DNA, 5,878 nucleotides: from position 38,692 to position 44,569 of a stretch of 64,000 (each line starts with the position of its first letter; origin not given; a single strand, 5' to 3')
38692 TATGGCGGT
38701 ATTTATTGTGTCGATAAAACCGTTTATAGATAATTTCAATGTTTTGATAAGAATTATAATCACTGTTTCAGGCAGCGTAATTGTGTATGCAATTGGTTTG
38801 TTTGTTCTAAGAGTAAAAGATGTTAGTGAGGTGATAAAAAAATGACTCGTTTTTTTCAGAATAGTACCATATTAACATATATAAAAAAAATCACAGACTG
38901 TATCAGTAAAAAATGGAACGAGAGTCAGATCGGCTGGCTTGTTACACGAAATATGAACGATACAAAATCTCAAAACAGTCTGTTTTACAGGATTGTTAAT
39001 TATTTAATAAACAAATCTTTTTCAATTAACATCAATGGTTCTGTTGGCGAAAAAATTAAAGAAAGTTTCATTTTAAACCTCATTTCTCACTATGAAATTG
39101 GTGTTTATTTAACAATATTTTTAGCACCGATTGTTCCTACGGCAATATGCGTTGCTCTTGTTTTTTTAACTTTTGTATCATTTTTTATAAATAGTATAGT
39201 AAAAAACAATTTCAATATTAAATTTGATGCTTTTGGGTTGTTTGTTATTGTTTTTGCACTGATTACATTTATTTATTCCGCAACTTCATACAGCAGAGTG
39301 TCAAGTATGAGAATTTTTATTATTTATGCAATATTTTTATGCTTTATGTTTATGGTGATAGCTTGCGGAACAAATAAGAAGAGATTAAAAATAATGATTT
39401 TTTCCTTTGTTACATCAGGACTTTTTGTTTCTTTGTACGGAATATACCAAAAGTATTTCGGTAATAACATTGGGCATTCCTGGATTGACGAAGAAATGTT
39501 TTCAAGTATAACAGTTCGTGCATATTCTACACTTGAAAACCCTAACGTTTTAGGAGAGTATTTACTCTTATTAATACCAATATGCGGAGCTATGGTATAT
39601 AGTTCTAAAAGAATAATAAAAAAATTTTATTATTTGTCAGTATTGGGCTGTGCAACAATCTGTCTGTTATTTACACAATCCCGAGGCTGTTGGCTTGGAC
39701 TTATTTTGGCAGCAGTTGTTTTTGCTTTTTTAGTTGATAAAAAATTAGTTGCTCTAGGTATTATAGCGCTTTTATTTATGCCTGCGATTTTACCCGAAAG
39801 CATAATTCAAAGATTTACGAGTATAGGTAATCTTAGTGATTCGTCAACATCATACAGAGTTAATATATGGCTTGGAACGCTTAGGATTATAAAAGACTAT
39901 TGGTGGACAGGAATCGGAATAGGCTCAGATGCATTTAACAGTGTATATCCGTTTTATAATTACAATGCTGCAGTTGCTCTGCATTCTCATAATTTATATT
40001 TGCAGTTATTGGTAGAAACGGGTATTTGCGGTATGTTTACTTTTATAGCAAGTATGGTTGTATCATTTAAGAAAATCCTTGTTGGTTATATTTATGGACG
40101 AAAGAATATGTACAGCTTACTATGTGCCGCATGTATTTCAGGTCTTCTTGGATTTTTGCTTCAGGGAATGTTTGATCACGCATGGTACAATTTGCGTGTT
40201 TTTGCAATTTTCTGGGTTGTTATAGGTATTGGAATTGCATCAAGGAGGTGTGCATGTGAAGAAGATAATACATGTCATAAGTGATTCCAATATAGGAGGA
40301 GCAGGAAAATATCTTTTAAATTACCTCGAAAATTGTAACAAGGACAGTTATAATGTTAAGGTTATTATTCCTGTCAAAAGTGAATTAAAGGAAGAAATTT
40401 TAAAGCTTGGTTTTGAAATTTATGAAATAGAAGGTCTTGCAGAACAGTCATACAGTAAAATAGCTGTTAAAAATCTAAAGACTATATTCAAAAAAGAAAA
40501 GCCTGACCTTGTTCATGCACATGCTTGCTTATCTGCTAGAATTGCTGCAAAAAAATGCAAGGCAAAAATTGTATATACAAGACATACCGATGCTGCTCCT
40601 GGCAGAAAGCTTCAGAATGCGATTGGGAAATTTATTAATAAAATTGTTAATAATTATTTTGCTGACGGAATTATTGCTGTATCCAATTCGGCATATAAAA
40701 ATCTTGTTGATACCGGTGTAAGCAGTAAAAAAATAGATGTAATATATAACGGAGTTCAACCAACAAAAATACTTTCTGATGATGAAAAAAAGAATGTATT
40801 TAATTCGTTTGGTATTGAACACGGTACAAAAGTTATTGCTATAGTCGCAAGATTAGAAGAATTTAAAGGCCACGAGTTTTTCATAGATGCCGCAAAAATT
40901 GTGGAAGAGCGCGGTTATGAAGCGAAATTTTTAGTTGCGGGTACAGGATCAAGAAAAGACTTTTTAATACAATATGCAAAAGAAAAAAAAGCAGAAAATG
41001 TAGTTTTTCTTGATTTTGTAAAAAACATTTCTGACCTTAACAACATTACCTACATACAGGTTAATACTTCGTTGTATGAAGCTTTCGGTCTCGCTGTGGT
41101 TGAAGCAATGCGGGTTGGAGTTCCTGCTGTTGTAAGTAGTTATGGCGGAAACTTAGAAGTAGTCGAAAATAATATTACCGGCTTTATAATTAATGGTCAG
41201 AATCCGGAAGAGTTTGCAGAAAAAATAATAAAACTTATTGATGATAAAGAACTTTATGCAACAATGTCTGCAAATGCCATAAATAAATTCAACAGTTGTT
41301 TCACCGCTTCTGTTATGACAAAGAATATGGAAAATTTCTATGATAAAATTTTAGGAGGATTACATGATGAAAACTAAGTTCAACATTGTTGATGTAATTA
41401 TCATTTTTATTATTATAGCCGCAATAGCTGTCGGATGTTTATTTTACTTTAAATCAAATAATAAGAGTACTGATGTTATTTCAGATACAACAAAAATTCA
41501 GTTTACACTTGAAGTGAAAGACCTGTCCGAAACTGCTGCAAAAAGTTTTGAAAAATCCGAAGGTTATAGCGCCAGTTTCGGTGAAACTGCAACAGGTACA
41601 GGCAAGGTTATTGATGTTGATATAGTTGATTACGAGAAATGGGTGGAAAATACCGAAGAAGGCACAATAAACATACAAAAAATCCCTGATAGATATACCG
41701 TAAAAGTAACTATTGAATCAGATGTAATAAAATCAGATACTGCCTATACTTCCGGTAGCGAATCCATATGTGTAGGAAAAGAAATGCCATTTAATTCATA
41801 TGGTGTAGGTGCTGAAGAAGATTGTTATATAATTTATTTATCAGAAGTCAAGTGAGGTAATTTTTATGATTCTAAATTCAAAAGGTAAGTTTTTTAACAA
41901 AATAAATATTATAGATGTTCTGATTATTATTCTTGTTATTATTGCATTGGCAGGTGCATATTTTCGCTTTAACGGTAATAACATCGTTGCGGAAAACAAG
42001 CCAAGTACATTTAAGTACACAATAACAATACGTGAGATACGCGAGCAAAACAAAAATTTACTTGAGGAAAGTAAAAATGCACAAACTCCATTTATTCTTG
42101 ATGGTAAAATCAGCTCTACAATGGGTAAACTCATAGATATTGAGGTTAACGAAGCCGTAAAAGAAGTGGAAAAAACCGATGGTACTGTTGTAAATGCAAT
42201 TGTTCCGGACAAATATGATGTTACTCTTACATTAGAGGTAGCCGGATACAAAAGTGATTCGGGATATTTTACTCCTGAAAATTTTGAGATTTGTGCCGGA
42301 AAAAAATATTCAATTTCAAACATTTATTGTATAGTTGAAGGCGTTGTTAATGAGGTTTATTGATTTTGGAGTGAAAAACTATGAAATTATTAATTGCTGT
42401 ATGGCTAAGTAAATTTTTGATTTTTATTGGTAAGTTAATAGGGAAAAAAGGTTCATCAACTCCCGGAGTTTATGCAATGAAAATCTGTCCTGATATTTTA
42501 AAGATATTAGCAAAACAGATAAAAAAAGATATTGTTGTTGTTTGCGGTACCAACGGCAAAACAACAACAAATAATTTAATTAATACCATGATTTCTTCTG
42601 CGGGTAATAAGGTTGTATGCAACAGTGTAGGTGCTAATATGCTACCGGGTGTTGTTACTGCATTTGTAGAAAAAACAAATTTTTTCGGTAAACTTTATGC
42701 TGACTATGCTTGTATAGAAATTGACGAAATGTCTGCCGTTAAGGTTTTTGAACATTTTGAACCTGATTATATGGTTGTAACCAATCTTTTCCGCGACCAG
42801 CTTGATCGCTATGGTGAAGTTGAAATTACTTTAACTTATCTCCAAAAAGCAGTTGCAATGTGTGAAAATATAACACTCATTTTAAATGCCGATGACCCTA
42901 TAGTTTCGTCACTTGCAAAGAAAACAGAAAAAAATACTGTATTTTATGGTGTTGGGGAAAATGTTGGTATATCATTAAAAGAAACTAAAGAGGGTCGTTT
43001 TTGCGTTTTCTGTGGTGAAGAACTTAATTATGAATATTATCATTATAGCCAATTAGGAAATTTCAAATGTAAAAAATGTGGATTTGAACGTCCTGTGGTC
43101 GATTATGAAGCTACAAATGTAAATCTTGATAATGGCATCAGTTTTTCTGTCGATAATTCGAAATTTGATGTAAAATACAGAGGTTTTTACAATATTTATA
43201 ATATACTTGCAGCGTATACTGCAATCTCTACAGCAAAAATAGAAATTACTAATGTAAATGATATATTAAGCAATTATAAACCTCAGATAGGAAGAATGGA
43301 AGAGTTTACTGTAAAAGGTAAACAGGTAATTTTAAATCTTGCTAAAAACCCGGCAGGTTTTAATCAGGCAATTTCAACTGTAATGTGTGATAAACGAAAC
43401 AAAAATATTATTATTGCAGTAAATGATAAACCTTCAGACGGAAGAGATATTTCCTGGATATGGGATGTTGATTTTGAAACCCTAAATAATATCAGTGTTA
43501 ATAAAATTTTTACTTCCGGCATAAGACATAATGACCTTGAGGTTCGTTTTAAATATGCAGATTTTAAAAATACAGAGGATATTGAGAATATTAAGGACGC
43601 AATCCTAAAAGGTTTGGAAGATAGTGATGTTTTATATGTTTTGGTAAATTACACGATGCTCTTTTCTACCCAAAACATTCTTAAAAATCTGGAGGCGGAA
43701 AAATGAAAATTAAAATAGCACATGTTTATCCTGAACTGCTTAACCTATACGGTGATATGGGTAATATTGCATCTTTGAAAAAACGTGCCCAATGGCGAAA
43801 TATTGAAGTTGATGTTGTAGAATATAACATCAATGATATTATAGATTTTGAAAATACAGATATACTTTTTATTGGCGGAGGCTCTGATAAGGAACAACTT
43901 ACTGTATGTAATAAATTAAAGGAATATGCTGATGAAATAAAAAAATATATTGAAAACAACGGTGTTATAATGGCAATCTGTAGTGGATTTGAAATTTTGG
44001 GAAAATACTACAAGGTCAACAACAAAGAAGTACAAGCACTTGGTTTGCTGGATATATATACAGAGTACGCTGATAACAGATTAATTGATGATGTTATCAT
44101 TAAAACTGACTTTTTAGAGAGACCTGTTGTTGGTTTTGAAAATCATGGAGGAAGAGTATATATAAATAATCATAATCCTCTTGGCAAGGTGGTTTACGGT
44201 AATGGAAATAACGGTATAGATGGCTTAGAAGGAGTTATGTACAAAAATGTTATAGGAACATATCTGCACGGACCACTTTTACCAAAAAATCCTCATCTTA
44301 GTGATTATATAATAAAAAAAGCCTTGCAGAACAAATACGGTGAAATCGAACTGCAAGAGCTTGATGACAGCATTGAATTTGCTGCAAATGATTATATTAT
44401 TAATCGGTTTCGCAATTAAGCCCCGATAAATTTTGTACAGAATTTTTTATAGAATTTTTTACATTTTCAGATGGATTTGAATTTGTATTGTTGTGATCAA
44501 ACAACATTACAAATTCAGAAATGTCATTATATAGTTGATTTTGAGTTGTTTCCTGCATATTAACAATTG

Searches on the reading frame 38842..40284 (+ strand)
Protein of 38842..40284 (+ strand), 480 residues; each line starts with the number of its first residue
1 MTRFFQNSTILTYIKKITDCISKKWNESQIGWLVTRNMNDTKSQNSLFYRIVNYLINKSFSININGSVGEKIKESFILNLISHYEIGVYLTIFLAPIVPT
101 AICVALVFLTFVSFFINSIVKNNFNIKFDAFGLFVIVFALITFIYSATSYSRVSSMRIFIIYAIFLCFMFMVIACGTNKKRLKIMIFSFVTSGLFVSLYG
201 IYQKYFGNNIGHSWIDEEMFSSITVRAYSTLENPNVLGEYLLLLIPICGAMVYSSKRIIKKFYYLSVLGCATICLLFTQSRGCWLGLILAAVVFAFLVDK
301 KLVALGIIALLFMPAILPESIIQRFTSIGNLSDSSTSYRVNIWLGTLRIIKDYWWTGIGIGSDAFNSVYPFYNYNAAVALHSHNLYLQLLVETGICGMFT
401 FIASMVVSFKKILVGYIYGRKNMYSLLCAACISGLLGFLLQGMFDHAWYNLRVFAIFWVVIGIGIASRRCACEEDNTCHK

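Call 65: search_protein_families(library=pfam, proteins=[window:38842-40284:+], max_evalue=0.00001)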
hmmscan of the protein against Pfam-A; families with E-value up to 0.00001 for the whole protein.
window:38842-40284:+ (480 aa): 1 family
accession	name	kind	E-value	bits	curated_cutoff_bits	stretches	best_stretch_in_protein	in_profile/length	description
PF04932.20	Wzy_C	-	1.2e-23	84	31.7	1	269-402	4-149/149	O-Antigen ligase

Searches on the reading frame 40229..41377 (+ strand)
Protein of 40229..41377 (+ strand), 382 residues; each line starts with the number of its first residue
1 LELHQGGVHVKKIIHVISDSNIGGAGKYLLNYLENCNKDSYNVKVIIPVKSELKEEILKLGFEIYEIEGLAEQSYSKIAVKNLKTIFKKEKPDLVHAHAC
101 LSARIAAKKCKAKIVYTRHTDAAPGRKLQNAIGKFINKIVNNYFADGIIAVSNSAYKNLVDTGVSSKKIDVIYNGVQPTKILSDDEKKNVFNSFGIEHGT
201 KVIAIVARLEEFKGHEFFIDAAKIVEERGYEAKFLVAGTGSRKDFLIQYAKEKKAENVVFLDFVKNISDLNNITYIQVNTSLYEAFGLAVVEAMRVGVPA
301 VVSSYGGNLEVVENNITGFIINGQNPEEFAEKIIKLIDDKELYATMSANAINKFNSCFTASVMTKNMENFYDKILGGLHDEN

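Call 65: search_protein_families(library=pfam, proteins=[window:40229-41377:+], max_evalue=0.00001)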
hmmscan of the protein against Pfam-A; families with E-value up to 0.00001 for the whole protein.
window:40229-41377:+ (382 aa): 6 families
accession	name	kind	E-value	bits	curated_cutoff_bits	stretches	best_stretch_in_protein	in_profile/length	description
PF00534.26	Glycos_transf_1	-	7.1e-37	127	26.4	1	188-352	3-171/172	Glycosyl transferases group 1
PF13692.12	Glyco_trans_1_4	-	1.3e-29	103.7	27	1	201-339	2-142/142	Glycosyl transferases group 1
PF13439.12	Glyco_transf_4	-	1.9e-22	80.6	28.5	1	22-178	1-168/170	Glycosyltransferase Family 4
PF13477.12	Glyco_trans_4_2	-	2.4e-11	44.4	23.4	1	28-149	12-136/139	Glycosyl transferase 4-like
PF13579.12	Glyco_trans_4_4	-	9.6e-11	42.7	29.7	1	23-175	1-158/158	Glycosyl transferase 4-like domain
PF20706.3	GT4-conflict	-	2.1e-07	30.7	26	1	198-317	195-325/385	Family 4 Glycosyltransferase in conflict systems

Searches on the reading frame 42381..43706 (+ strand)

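Call 65: search_protein_families(library=pfam, proteins=[window:42381-43706:+], max_evalue=0.00001)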
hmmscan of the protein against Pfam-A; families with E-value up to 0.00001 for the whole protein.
window:42381-43706:+ (441 aa): 2 families
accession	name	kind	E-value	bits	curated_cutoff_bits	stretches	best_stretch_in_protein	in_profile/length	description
PF08353.15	MurT_C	-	2.1e-33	115.1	25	1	320-427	1-110/110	MurT ligase C-terminal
PF08245.18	Mur_ligase_M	-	9.3e-16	58.8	24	1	54-281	1-199/200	Mur ligase middle domain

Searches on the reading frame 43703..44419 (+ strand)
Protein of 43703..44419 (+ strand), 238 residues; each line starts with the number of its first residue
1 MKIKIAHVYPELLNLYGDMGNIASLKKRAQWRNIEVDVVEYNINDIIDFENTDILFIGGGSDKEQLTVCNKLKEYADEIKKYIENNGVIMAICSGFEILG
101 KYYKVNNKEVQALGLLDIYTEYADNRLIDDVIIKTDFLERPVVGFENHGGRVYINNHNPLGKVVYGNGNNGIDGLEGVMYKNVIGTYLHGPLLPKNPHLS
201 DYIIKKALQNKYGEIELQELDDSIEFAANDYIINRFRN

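Call 65: search_protein_families(library=pfam, proteins=[window:43703-44419:+], max_evalue=0.00001)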
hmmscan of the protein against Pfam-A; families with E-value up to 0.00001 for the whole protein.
window:43703-44419:+ (238 aa): 1 family
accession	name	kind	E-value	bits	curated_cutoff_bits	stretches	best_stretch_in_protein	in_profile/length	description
PF07685.20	GATase_3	-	5.3e-40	137.6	27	1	4-196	1-195/196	CobB/CobQ-like glutamine amidotransferase domain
